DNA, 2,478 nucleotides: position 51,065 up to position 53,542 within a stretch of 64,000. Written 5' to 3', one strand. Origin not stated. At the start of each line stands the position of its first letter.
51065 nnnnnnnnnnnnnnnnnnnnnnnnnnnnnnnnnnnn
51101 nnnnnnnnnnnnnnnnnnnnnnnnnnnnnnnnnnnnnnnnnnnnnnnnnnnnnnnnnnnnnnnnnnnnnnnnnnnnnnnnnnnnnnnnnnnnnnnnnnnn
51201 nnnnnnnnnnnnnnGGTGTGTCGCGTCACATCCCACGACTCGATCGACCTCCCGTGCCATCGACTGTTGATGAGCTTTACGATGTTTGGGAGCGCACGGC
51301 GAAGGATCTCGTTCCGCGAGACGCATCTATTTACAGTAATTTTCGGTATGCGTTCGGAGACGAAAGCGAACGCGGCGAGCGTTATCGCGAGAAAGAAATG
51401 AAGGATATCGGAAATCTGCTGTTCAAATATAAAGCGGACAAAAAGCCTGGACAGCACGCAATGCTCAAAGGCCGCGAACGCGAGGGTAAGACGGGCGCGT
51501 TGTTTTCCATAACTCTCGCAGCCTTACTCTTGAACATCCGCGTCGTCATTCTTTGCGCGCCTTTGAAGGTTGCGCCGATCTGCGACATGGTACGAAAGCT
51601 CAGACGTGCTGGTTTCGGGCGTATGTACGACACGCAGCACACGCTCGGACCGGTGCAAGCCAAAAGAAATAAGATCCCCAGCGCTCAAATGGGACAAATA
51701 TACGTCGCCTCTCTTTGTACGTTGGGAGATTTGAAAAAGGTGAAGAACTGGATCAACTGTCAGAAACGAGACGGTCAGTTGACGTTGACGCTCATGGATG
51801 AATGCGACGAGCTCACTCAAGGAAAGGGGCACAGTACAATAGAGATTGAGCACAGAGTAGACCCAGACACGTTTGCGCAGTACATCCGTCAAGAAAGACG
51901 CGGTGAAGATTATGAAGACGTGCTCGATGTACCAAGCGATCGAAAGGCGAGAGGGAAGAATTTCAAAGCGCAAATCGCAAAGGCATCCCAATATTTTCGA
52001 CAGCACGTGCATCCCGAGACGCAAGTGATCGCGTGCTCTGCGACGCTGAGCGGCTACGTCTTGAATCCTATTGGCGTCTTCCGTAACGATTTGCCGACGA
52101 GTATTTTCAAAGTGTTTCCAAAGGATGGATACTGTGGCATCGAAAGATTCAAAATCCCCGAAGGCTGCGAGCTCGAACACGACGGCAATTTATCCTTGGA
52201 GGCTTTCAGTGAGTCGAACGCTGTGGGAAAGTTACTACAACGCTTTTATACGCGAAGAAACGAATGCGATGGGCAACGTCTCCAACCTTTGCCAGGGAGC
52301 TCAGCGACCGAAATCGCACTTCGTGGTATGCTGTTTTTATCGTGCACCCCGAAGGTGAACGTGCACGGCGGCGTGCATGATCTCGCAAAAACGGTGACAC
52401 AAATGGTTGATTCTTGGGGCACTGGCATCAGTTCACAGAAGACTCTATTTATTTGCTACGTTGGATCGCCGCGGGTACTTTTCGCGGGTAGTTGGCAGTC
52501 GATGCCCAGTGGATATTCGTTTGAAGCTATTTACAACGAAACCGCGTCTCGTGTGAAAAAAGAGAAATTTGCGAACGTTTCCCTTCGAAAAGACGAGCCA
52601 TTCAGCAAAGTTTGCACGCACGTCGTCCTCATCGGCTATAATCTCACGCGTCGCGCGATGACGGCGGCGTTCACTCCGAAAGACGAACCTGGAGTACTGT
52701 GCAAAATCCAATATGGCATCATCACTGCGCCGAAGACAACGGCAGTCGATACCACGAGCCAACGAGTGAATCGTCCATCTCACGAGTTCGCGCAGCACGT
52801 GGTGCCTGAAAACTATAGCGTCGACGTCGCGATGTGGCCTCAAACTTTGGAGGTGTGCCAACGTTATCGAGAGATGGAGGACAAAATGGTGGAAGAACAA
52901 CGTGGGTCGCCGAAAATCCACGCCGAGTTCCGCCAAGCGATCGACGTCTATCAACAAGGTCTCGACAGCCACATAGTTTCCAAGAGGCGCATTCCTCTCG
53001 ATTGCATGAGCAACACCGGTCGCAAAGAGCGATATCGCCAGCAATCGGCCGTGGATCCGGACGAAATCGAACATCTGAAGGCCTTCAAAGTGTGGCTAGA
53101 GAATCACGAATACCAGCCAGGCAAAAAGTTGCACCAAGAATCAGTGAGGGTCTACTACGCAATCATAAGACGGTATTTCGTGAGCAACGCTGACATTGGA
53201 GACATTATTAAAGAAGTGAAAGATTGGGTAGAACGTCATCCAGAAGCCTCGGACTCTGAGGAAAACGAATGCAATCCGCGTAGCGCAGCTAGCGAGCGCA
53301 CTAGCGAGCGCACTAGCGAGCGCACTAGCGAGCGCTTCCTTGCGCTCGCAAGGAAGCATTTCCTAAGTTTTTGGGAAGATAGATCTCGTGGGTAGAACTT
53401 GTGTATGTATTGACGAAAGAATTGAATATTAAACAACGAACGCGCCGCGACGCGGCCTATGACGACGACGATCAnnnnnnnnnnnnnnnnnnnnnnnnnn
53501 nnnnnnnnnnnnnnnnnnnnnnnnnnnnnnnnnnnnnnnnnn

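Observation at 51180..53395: Compositionally foreign, low-GC gene segment encoding a divergent SF2/DEAD-like NTPase with a C-terminal (SERT)4 repeat: a candidate horizontally acquired or virus-derived gene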

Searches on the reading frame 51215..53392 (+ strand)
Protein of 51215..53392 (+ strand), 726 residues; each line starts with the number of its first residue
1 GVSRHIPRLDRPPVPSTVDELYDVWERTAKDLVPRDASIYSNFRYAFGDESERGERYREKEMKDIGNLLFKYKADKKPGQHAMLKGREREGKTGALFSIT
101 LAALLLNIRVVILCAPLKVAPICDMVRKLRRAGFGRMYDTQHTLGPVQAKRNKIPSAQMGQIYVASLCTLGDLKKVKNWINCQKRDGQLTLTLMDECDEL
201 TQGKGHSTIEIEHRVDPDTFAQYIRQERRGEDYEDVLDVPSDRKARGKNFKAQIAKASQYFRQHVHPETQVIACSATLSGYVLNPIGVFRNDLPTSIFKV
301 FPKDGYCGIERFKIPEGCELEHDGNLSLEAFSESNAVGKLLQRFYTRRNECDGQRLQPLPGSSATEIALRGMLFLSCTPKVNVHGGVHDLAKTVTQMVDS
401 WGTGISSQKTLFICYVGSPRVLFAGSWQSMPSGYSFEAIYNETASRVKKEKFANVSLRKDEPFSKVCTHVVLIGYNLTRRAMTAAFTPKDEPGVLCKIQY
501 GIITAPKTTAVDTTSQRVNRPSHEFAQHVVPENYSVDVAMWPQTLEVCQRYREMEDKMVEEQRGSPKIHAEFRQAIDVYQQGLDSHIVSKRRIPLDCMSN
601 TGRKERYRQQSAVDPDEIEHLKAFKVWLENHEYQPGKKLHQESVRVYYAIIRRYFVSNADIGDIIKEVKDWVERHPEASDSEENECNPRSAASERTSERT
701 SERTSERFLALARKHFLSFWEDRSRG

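Call 20: search_solved_structures(query=A2, max_evalue=10, show_alignments=3)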
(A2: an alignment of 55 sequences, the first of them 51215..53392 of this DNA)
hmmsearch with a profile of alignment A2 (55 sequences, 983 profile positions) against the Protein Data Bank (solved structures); distinct sequences matched with E-value up to 10: 10.
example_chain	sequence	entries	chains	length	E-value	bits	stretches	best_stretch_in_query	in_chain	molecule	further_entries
8as5_A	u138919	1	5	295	0.37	12.2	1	42-191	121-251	Nucleophosmin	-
9if7_LD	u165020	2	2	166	1.4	10.3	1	187-265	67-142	PRKR-interacting protein 1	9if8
9dso_C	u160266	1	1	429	1.5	10.2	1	38-172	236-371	Regulator of Ty1 transposition protein 103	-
4u7a_A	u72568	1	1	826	3.2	9.1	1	25-165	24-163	Ribosome biogenesis protein ERB1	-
6elz_q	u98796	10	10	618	3.6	8.9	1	27-192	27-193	25S rRNA (cytosine(2870)-C(5))-methyltransferase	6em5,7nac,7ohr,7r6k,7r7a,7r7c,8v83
7eeb_B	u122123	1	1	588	5.4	8.4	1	38-188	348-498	Cation channel sperm-associated protein 2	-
8hd0_E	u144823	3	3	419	5.4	8.4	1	9-237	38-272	Murein hydrolase activator EnvC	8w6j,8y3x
3jb9_h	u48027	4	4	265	5.5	8.3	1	38-208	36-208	Pre-mRNA-splicing factor cwf15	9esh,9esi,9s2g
7cu3_B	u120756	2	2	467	6.2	8.1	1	202-247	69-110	Transmembrane protein FAM155A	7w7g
6tpi_A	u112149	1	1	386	7.8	7.8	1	10-237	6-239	Murein hydrolase activator EnvC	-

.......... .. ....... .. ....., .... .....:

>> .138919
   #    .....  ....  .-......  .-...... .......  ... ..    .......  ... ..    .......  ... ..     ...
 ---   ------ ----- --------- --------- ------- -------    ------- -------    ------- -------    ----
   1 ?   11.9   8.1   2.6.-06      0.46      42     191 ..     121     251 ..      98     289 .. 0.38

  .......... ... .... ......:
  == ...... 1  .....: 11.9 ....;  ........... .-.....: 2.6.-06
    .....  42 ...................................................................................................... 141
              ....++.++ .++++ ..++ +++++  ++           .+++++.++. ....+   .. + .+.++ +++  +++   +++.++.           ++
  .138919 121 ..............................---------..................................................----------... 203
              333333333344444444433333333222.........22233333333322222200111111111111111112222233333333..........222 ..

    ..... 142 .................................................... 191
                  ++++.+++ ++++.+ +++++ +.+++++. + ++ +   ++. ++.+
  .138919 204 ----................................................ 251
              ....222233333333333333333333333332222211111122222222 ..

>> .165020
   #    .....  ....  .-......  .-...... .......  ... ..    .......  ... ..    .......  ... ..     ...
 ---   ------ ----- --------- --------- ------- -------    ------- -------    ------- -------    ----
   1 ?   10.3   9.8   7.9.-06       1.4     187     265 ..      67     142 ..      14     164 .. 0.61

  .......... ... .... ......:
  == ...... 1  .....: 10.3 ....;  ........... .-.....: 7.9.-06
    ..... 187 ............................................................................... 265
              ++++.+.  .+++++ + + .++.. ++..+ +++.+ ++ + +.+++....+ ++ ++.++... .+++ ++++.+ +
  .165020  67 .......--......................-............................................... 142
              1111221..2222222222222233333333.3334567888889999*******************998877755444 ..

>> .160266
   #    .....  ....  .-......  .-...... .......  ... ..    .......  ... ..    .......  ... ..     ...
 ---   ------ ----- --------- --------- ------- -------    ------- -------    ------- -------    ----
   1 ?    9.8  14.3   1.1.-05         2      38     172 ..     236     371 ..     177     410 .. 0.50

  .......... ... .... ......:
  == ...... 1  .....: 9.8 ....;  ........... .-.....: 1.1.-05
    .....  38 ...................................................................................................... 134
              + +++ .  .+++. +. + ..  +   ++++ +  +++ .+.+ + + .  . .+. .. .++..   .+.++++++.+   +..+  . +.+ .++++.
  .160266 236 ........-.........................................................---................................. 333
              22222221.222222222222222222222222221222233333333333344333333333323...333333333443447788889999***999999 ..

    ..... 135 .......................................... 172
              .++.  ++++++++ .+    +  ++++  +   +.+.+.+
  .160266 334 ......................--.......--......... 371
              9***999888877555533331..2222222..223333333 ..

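Call 21: find_related_loci(query=A2, collection=viral_contigs, flank=8000)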
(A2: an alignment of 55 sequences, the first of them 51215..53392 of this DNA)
Query A2 (726 aa) in viral_contigs; peptide patterns used: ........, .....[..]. (x = any residue, [..] = any of these).
25 stretches matched a pattern, but none encodes a relative of the query by tblastn (E <= 1e-3).

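Call 22: search_protein_families(library=phrogs, proteins=[window:51215-53392:+], max_evalue=1)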
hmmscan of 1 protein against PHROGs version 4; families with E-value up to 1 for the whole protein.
window:51215-53392:+ (726 aa): 1 family
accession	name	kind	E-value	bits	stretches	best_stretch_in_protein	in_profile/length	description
phrog_29500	-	unknown function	0.22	12.8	1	566-618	27-75/92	-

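Call 23: search_protein_families(library=padloc, proteins=[window:51215-53392:+], max_evalue=1)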
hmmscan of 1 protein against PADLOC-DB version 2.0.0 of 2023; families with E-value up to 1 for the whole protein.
window:51215-53392:+ (726 aa): 1 family
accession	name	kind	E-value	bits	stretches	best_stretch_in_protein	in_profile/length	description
PDLC04140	mad8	-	0.028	11.9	1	66-221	14-133/314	mads_8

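Call 35: predict_structure(alignment_id=A2)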
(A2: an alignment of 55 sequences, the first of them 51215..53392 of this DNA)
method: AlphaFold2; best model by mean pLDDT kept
length: 726 residues; sequences in the alignment: 55
mean_pLDDT: 85.3   pTM: 0.80
mean pLDDT of the five models: 85.3, 84.6, 84.5, 82.7, 79.2
residues with pLDDT >= 90: 354; 70-90: 288; 50-70: 54; < 50: 30
segments of 3 or more residues with pLDDT < 50: 1-5, 381-384, 477-481, 687-702
pLDDT, mean of each block of 10 residues (from residue 1): 60 97 97 84 90 94 98 95 84 93 98 81 89 93 91 87 90 95 96 88 82 92 91 87 84 90 94 90 83 94 82 94 80 93 94 91 87 80 65 93 85 81 92 83 93 88 94 66 73 91 73 82 81 91 91 93 94 92 87 89 85 74 90 80 85 76 85 68 50 39 66 88 70
secondary structure, 60 per line:
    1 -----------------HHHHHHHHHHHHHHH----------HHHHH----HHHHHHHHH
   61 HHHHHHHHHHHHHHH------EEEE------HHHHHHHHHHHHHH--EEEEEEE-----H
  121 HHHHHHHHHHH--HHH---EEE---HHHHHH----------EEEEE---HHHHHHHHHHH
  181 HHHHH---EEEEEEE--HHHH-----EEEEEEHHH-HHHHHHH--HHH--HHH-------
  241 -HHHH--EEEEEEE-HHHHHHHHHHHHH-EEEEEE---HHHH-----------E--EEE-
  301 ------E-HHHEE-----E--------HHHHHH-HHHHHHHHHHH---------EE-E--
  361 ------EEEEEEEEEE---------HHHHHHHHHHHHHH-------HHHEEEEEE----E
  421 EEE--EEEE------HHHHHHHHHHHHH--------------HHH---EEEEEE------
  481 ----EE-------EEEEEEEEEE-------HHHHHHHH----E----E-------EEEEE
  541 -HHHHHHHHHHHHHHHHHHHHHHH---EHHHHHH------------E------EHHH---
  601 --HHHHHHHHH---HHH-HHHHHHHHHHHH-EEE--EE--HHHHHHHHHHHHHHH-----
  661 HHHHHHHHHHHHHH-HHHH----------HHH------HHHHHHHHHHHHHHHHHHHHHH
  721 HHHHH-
elements in order (helices of 4 or more, strands of 3 or more residues): H18-32 H43-47 H52-75 E82-85 H92-105 E108-114 H120-131 E140-142 H146-151 E162-166 H170-185 E189-195 H198-201 E207-212 H217-223 H242-245 E248-254 H256-268 E270-275 H279-282 E297-299 H328-333 H335-345 E367-376 H386-399 E410-415 E420-423 E426-429 H436-448 E469-474 E494-503 H511-518 E536-540 H542-564 H569-574 H603-611 H619-630 E632-634 H641-655 H661-674 H676-679 H699-725

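Call 45: search_protein_representatives(alignment_id=A4)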
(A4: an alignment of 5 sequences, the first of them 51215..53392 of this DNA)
Query: 5 sequences, 713 profile positions. Proteins with E-value up to 0.001 (for the whole library): 71; up to 1e-10: 58; up to 1e-30: 34. The best 71 are listed.
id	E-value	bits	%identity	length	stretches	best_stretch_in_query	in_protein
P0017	0.0e+00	1280.3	-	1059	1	3-713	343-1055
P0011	0.0e+00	1267.8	-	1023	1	2-713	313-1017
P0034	0.0e+00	1214.4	-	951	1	2-708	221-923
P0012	0.0e+00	1082.8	-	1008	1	9-708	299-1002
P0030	0.0e+00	1044.9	-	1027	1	3-710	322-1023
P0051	8.6e-294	992.9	-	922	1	10-712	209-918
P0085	5.9e-288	973.6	-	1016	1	9-706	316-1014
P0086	6.2e-223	758.7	-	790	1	5-712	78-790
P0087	1.4e-118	413.8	-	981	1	27-650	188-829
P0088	4.2e-114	399.0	-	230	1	483-712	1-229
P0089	2.2e-112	393.3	-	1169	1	16-709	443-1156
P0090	1.2e-103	364.4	-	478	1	7-212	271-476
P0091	1.2e-101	357.8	-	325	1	408-709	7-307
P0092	2.7e-98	346.7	-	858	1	62-657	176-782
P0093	5.1e-96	339.2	-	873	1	59-604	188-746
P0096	1.4e-80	288.1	-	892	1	36-650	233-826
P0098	2.9e-77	277.2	-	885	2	40-325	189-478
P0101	1.5e-62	228.6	-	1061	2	246-618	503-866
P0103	1.8e-54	201.8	-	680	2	253-642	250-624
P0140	7.0e-10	54.5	-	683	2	89-201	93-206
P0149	3.0e-05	39.2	-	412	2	86-219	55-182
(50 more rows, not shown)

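Call 46: search_protein_families(library=pfam, proteins=[P0087, P0089, P0092, P0093, P0096, P0098, P0101, P0103, P0140, P0149], max_evalue=0.01)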
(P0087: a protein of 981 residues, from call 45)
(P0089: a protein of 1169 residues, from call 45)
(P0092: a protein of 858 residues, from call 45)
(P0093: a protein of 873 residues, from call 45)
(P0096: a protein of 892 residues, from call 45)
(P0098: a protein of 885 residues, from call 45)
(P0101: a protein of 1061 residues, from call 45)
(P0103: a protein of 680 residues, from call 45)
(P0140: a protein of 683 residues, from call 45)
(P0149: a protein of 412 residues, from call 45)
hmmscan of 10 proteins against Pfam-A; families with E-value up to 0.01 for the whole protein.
P0087 (981 aa): 0 families

P0089 (1169 aa): 1 family
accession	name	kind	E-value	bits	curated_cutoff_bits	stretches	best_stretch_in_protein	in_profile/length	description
PF01637.24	ATPase_2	-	0.0013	19.1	33.2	1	504-628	18-123/225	ATPase domain predominantly from Archaea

P0092 (858 aa): 1 family
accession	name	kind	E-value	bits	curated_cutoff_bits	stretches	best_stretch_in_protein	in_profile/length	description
PF05308.16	Mito_fiss_reg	-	0.0035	18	26.3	1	31-187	76-236/244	Mitochondrial fission regulator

P0093 (873 aa): 0 families

P0096 (892 aa): 0 families

P0098 (885 aa): 1 family
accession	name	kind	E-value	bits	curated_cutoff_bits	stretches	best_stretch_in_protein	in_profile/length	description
PF13102.12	Phage_int_SAM_5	-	0.00038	21.2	22.3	0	788-829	45-85/98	Phage integrase SAM-like domain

P0101 (1061 aa): 1 family
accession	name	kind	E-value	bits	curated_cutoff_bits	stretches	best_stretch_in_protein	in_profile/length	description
PF18755.6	RAMA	-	1.5e-12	47.8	35.2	1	848-951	3-101/107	Restriction Enzyme Adenine Methylase Associated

P0103 (680 aa): 0 families

P0140 (683 aa): 0 families

P0149 (412 aa): 0 families

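Call 52: find_encoding_contigs(protein=P0087, flank=10000, max_places=3)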
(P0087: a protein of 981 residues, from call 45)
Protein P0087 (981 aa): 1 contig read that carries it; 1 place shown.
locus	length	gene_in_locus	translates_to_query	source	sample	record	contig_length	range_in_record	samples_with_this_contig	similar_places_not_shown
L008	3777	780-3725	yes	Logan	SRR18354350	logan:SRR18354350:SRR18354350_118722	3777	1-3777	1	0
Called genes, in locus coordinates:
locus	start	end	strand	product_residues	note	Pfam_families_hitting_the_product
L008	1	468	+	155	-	?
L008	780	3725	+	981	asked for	-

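Call 53: find_encoding_contigs(protein=P0101, flank=10000, max_places=3)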
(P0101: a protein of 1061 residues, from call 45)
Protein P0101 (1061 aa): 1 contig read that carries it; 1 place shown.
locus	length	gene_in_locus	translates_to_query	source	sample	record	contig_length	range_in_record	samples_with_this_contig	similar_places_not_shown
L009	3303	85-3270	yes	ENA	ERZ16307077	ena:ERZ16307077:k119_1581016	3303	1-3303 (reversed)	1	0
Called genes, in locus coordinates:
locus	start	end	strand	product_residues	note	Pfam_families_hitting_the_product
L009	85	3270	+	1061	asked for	PF18755:RAMA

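Call 64: fold_search(model_id=the predicted structure, library=pdb)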
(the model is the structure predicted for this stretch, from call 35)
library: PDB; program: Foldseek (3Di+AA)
matches with E <= 10: 1176; with E <= 0.001: 99
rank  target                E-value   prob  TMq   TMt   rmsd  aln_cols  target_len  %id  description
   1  6sxh                  1.2e-07  1.00  0.30  0.29  24.6       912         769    9  Crystal structure of the accessory translocation ATPase, SecA2, from Clostridium difficile (released 2020-10-07)
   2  7aud_F                3.3e-07  1.00  0.30  0.40  16.4       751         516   10  Structure of an engineered helicase domain construct for human Bloom syndrome protein (BLM) (released 2020-12-16)
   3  2fsh_B                3.7e-07  1.00  0.29  0.29  26.0       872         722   11  Complex SecA:AMP-PNP from Escherichia coli (released 2007-01-16)
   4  2fsi_B                4.6e-07  1.00  0.29  0.29  26.6       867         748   10  Complex SecA:ADP from Escherichia coli (released 2007-01-16)
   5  6gox                  9.8e-07  1.00  0.29  0.28  25.4       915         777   11  SecA (released 2019-06-19)
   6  1tf5                  1.1e-06  1.00  0.31  0.30  25.5       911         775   10  Crystal structure of SecA in an open conformation from Bacillus Subtilis (released 2004-08-03)
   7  2fsg_B                1.5e-06  1.00  0.28  0.27  26.9       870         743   11  Complex SecA:ATP from Escherichia coli (released 2007-01-16)
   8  3iqy                  2.1e-06  1.00  0.31  0.28  29.7       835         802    8  Active site mutants of B. subtilis SecA (released 2010-08-11)
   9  1tf2                  2.3e-06  1.00  0.31  0.29  24.6       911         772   10  Crystal structure of SecA:ADP in an open conformation from Bacillus Subtilis (released 2004-08-03)
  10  7aud_B                2.9e-06  1.00  0.30  0.39  16.5       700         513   10  Structure of an engineered helicase domain construct for human Bloom syndrome protein (BLM) (released 2020-12-16)
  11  6fa9                  2.9e-06  1.00  0.30  0.34  19.0       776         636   12  CRYSTAL STRUCTURE OF THE DEAH-BOX HELICASE PRP2 (released 2018-07-11)
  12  2ibm_A                3.1e-06  1.00  0.30  0.28  24.2       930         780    9  A novel dimer interface and conformational changes revealed by an X-ray structure of B. subtilis SecA (released 2006-11-14)
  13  7aud_D                4.2e-06  1.00  0.31  0.42  16.5       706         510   11  Structure of an engineered helicase domain construct for human Bloom syndrome protein (BLM) (released 2020-12-16)
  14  5ylz_W                4.2e-06  1.00  0.31  0.31  20.7       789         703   11  Cryo-EM Structure of the Post-catalytic Spliceosome from Saccharomyces cerevisiae at 3.6 angstrom (released 2018-07-18)
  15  1m6n                  4.7e-06  1.00  0.28  0.26  25.8       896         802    9  Crystal structure of the SecA translocation ATPase from Bacillus subtilis (released 2002-09-20)
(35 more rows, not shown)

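Call 67: search_protein_families(library=pfam, alignment_id=A6, max_evalue=1)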
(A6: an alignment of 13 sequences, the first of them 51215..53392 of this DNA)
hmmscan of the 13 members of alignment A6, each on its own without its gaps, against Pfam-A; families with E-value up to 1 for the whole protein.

A. member 1, window:51215-53392:+ (726 aa): 2 families
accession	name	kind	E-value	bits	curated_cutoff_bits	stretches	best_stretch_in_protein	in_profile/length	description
PF00270.35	DEAD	-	0.0068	16.6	26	0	90-215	25-145/167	DEAD/DEAH box helicase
PF07744.19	SPOC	-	0.046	14.1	25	1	206-244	41-81/153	SPOC domain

B. families by the number of members that match (of 13 scanned): 15 families
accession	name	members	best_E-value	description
PF13102.12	Phage_int_SAM_5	2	0.00038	Phage integrase SAM-like domain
PF01637.24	ATPase_2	2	0.0013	ATPase domain predominantly from Archaea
PF00270.35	DEAD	2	0.0068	DEAD/DEAH box helicase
PF18755.6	RAMA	1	1.5e-12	Restriction Enzyme Adenine Methylase Associated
PF05308.16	Mito_fiss_reg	1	0.0035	Mitochondrial fission regulator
PF03320.18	FBPase_glpX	1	0.035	Bacterial fructose-1,6-bisphosphatase, glpX-encoded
PF00240.29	ubiquitin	1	0.037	Ubiquitin family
PF07744.19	SPOC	1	0.046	SPOC domain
PF17489.7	Tnp_22_trimer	1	0.11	L1 transposable element trimerization domain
PF13401.12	AAA_22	1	0.12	AAA domain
PF13173.12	AAA_14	1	0.17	AAA domain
PF16412.11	DUF5020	1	0.2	Domain of unknown function (DUF5020)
PF14812.11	PBP1_TM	1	0.25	Transmembrane domain of transglycosylase PBP1 at N-terminal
PF09177.16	STX6_10_61_N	1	0.45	Syntaxin 6/10/61, N-terminal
PF13863.11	DUF4200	1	0.89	Domain of unknown function (DUF4200)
